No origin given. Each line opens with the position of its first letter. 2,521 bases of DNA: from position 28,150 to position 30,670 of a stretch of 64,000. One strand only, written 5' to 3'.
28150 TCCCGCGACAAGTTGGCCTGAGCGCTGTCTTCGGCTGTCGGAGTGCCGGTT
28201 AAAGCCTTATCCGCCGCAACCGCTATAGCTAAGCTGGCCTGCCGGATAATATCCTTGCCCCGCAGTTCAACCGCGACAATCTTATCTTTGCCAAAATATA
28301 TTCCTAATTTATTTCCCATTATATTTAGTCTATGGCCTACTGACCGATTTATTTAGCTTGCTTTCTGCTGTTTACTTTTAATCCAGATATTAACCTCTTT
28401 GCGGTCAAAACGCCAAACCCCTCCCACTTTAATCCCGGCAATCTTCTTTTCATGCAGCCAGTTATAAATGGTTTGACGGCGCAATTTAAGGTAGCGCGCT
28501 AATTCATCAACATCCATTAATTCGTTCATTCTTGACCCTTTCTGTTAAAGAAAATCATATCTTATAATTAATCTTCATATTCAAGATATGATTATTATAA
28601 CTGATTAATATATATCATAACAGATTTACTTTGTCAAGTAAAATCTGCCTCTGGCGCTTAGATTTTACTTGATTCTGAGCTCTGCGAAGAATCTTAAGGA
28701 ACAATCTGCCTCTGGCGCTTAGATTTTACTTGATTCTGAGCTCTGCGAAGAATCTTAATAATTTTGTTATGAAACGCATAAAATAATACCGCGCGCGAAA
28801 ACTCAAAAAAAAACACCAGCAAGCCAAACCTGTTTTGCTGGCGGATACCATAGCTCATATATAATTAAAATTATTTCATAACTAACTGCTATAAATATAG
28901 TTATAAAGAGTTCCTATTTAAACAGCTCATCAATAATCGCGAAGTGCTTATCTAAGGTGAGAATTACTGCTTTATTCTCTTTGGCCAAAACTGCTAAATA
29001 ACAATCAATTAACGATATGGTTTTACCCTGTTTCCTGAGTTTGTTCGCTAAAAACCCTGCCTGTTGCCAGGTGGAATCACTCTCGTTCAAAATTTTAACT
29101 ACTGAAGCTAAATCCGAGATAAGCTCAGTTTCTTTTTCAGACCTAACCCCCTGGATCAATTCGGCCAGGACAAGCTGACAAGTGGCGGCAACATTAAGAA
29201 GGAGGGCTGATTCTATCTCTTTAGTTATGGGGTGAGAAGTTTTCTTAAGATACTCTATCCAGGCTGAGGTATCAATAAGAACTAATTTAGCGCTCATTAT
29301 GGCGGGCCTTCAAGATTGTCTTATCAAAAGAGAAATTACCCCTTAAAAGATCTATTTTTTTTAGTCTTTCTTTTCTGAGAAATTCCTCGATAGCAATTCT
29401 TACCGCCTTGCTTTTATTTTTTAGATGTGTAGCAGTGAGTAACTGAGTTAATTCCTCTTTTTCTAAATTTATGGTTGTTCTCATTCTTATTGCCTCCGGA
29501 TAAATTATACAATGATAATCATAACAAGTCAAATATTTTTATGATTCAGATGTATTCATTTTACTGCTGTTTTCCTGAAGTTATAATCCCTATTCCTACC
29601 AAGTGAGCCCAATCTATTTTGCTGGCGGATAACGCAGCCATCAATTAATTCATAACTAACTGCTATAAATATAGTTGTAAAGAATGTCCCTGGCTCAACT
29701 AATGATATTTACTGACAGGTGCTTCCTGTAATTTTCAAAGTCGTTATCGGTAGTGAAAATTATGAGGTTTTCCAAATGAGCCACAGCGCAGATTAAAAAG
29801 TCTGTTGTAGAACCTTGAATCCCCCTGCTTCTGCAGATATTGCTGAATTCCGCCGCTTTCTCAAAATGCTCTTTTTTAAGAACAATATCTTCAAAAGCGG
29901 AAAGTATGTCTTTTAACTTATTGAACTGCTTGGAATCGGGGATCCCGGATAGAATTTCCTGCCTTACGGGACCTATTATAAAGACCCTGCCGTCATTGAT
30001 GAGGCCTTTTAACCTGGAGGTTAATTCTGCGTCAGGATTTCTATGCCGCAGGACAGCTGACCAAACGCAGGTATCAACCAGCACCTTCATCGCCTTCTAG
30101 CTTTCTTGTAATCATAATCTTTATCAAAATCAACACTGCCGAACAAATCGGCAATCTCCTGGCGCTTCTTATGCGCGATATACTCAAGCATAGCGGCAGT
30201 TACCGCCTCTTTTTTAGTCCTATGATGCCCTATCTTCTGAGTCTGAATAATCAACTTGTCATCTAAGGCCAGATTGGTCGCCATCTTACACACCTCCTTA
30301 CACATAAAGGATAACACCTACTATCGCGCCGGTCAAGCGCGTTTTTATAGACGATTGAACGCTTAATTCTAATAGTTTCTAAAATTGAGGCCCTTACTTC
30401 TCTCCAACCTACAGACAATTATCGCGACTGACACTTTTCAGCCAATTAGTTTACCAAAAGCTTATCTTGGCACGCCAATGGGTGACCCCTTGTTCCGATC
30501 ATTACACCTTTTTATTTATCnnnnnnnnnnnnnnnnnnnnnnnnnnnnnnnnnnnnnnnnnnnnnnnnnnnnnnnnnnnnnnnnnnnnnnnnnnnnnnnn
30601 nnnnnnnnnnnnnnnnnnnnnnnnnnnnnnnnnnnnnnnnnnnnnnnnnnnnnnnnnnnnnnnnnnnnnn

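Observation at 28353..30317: Accessory islet: excisionase-like HTH with 61-bp tandem repeats, then two VapBC modules each followed by the same ~80-bp flank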

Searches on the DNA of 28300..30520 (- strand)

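Call 19: search_rna_families(source=window, start=28300, end=30450, threshold=evalue, max_evalue=10)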
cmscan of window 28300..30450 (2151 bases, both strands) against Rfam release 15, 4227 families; matches with E-value up to 10: 3.
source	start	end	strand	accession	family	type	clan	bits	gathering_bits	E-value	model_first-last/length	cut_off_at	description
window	28805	28883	-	RF02676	Esr41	Gene; sRNA;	-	22.4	102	0.25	1-74/74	no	Enterohemorrhagic E. coli sRNA 41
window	29482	29547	-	RF02934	caiA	Gene; sRNA;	-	18.7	55.5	6.4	1-78/78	no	caiA RNA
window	30269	30350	+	RF00513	Trp_leader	Cis-reg; leader;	-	16.8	41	4.5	1-100/100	no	Tryptophan operon leader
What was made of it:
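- Tried and rejected: Only weak sub-threshold chance hits in the interval, the best being Esr41 at 22 bits against a 102-bit cutoff (call 19).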

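Call 83: search_dna_similar(query=window:28530-30520:-, collection=plasmids, mode=distant, max_rows=8)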
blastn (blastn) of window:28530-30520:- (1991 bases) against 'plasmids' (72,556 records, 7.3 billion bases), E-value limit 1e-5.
No match.

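Call 84: search_dna_similar(query=window:28530-30520:-, collection=phages, mode=distant, max_rows=8)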
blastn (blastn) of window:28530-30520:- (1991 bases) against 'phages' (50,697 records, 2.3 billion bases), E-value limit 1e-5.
No match.
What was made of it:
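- There is no DNA similarity to phage or plasmid records (calls 83, 84).
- Tried and rejected: None (calls 83, 84).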

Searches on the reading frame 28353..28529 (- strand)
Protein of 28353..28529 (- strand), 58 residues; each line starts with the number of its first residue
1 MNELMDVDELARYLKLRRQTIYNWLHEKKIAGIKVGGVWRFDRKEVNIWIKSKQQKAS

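Call 5: search_protein_families(library=pfam, proteins=[window:28353-28529:-], max_evalue=0.01)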
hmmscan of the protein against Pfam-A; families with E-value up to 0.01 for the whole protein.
window:28353-28529:- (58 aa): 5 families
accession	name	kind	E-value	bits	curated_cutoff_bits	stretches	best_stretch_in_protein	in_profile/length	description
PF12728.13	HTH_17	-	7.8e-15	55.3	27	1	4-53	1-50/51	Helix-turn-helix domain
PF07037.17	YfeC-like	-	0.00087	20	22.9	1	5-38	1-34/122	Transcription regulator YfeC-like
PF15943.11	YdaS_toxin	-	0.0021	18.3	30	0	9-29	13-33/65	Bacterial toxin YdaS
PF03374.19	ANT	-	0.003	18.3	25.3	1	3-54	22-75/108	Phage antirepressor protein KilAC domain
PF13551.12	HTH_29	-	0.0091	16.5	28.1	0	2-27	9-35/64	Winged helix-turn helix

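Call 15: find_encoding_contigs(protein=window:28353-28529:-, flank=10000, max_places=10)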
Protein window:28353-28529:- (58 aa): 1 contig read that carries it; 1 place shown.
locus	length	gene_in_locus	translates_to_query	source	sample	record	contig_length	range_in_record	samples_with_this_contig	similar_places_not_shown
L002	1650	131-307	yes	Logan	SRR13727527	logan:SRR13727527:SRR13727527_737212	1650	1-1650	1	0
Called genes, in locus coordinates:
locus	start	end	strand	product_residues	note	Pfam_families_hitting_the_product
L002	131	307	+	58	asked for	PF12728:HTH_17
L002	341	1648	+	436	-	?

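Call 31: find_related_loci(query=window:28353-28529:-, collection=metagenome_contigs, flank=10000)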
Query window:28353-28529:- (58 aa) in metagenome_contigs; peptide patterns used: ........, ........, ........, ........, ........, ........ (x = any residue, [..] = any of these).
600 stretches matched a pattern (row limit reached: there are more); 238 encode a relative of the query (tblastn E <= 1e-3); the best 80 are kept; 80 distinct loci.
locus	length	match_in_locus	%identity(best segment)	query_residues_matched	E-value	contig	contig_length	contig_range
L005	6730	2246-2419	98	1-58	1e-34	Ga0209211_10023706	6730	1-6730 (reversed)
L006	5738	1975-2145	84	1-57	4e-30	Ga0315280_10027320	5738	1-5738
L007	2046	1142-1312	81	1-57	2e-28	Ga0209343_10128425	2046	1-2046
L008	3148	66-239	79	1-58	2e-28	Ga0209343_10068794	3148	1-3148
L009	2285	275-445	81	1-57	1e-27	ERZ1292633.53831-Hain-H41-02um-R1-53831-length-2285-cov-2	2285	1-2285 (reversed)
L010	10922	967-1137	77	1-57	2e-27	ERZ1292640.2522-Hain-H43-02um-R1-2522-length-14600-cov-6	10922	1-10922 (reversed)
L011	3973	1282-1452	79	1-57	3e-27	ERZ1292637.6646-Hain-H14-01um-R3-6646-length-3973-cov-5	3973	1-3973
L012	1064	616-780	80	1-55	1e-27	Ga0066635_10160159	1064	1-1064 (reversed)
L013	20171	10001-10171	70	1-57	6e-27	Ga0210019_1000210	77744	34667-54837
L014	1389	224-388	76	1-55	2e-26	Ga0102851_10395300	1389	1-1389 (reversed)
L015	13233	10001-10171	72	1-57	1e-25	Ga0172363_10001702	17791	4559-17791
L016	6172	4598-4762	76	1-55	1e-25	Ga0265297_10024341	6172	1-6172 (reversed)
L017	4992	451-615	71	1-55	1e-25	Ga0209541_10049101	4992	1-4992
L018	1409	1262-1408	88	1-49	2e-25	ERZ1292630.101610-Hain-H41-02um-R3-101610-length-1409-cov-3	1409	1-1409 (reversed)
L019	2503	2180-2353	66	1-58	3e-25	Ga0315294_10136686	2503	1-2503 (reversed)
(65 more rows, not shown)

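Call 64: search_solved_structures(query=window:28353-28529:-, max_evalue=1, show_alignments=2)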
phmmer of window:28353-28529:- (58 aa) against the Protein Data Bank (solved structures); distinct sequences matched with E-value up to 1: 1.
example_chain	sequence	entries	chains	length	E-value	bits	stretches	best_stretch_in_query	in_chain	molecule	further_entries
5xy3_f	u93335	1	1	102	0.71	13.6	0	28-49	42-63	Ribosomal protein L35Ae, putative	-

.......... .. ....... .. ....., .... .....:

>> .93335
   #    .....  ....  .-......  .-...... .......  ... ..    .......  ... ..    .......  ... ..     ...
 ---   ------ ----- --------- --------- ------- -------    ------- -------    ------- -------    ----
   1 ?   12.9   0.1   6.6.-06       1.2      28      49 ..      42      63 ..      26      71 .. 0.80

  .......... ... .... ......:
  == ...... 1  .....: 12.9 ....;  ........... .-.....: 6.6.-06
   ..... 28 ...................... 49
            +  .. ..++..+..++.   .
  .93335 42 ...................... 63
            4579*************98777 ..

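Call 67: search_solved_structures(query=A3, max_evalue=1, show_alignments=3)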
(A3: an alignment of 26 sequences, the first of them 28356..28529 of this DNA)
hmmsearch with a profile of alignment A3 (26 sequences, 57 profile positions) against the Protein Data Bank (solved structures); distinct sequences matched with E-value up to 1: 3.
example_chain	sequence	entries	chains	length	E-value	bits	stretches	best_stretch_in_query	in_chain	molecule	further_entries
5xy3_f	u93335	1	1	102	0.095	15.7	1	31-49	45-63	Ribosomal protein L35Ae, putative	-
4j2n_A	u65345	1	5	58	0.14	15.2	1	6-50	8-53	Gp37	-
2fq4_A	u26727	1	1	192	0.41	13.7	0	5-27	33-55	Transcriptional regulator, TetR family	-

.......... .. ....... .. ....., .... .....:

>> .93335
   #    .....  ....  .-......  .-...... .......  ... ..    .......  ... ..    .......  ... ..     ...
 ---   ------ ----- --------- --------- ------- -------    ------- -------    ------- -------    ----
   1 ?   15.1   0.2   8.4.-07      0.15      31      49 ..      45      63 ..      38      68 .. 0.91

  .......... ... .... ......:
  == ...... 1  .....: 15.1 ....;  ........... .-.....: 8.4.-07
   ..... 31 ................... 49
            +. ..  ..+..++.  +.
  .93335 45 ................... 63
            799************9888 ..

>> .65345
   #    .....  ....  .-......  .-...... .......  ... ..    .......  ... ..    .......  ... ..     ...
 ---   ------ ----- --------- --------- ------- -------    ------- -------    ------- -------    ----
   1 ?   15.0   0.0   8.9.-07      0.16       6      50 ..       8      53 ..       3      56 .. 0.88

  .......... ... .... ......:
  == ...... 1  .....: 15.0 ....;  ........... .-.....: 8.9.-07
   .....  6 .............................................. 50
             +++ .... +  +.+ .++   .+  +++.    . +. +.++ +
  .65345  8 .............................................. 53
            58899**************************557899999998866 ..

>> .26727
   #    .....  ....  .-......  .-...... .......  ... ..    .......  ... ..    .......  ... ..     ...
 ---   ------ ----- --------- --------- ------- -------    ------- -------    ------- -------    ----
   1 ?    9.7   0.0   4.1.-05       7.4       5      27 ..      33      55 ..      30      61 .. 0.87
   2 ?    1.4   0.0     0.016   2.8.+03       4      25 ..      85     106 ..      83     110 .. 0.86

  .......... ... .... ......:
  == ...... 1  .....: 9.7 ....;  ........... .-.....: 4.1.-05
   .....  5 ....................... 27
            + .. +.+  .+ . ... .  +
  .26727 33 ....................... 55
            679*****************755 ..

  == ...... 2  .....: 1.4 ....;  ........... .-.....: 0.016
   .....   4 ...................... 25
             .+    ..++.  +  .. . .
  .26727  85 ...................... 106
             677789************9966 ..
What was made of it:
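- On BldC-family regulators: There is no significant sequence match (calls 64, 67).
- Closest known: BldC of Streptomyces. Different: There is no significant sequence match to BldC (calls 64, 67).
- The best relevant one was Pukovnik Xis at E 0.14 (call 67).
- Tried and rejected: No significant hit (calls 64, 67).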

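Call 74: predict_structure(protein=window:28356-28529:-)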
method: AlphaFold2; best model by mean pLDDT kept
length: 58 residues; sequences in the alignment: 1
mean_pLDDT: 84.3   pTM: 0.59
mean pLDDT of the five models: 84.3, 83.4, 82.9, 81.5, 55.8
residues with pLDDT >= 90: 5; 70-90: 48; 50-70: 5; < 50: 0
segments of 3 or more residues with pLDDT < 50: none
pLDDT, mean of each block of 10 residues (from residue 1): 82 89 90 87 86 70
secondary structure, 60 per line:
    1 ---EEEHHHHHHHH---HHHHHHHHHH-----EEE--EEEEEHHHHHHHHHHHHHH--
elements in order: E4-6 H7-14 H18-27 E33-35 E38-42 H43-56

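Call 76: fold_search(model_id=the predicted structure, library=pdb)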
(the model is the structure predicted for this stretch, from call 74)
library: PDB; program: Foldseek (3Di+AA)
matches with E <= 10: 658; with E <= 0.001: 0
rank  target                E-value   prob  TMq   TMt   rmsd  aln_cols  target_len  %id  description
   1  5i44_B                2.0e-02  1.00  0.67  0.59   2.8        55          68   18  Structure of RacA-DNA complex; P21 form (released 2016-05-04)
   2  5i44_A                4.3e-02  1.00  0.65  0.58   2.9        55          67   18  Structure of RacA-DNA complex; P21 form (released 2016-05-04)
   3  5i44_K                5.3e-02  1.00  0.66  0.60   3.0        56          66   18  Structure of RacA-DNA complex; P21 form (released 2016-05-04)
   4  5i41                  7.5e-02  1.00  0.70  0.63   2.6        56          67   18  Structure of the apo RacA DNA binding domain (released 2016-05-04)
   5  6ama_Y                7.5e-02  0.99  0.60  0.61   2.3        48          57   25  Structure of S. coelicolor/S. venezuelae BldC-smeA-ssfA complex to 3.09 Angstrom (released 2018-03-28)
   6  5i44_I                7.5e-02  0.99  0.65  0.59   2.9        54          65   18  Structure of RacA-DNA complex; P21 form (released 2016-05-04)
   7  6ama_A                7.5e-02  0.98  0.53  0.56   2.8        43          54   23  Structure of S. coelicolor/S. venezuelae BldC-smeA-ssfA complex to 3.09 Angstrom (released 2018-03-28)
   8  6amk_A                7.5e-02  0.97  0.55  0.59   3.4        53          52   19  Structure of Streptomyces venezuelae BldC-whiI opt complex (released 2018-03-28)
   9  4j2n_C                9.2e-02  0.99  0.64  0.66   3.2        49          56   22  Crystal Structure of mycobacteriophage Pukovnik Xis (released 2013-10-23)
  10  6ama_B                9.8e-02  0.99  0.64  0.67   2.3        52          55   23  Structure of S. coelicolor/S. venezuelae BldC-smeA-ssfA complex to 3.09 Angstrom (released 2018-03-28)
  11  6amk_B                1.1e-01  0.97  0.60  0.67   2.6        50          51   24  Structure of Streptomyces venezuelae BldC-whiI opt complex (released 2018-03-28)
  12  5i44_G                1.1e-01  0.99  0.67  0.59   3.0        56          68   18  Structure of RacA-DNA complex; P21 form (released 2016-05-04)
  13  6ama_P                1.2e-01  0.99  0.60  0.62   2.3        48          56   25  Structure of S. coelicolor/S. venezuelae BldC-smeA-ssfA complex to 3.09 Angstrom (released 2018-03-28)
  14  1y6u_MODEL_1_A        1.4e-01  0.94  0.57  0.56   3.0        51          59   18  The Structure of the Excisionase (Xis) Protein from Conjugative Transposon Tn916 Provides Insights into the Re (released 2005-03-15)
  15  6ama_H                1.4e-01  0.93  0.55  0.57   3.2        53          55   19  Structure of S. coelicolor/S. venezuelae BldC-smeA-ssfA complex to 3.09 Angstrom (released 2018-03-28)
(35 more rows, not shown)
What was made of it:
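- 28353..28529 (-): 58-aa HTH_17 winged-helix gene. It is the conserved first gene of the pilM operon, not an islet gene. The AF2 model (pLDDT 84) best matches RacA, BldC and Xis folds (calls 74, 76).
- On Excisionase / RDF of an integrative element: Calls 5 and 76.
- On BldC-family regulators: The fold match is TM ~0.53-0.67, prob 0.93-0.99, but E is 0.075-0.14 (call 76).
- Closest known: BldC of Streptomyces. Same: Foldseek matches BldC at TM ~0.53-0.67, prob 0.93-0.99 (call 76).
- Closest known: Excisionases / recombination directionality factors. Same: It has the same winged-helix fold (calls 5, 76) and a weak profile hit to Pukovnik Xis at E 0.14 (call 67).
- The fold matches RacA, BldC, Pukovnik Xis and Tn916 Xis at TM 0.53-0.70 (call 76). 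The fold matches have weak E-values (0.02-0.2), and the model was built from a single sequence (calls 74, 76). The protein matches HTH_17, and its fold resembles Xis proteins (calls 5, 76).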
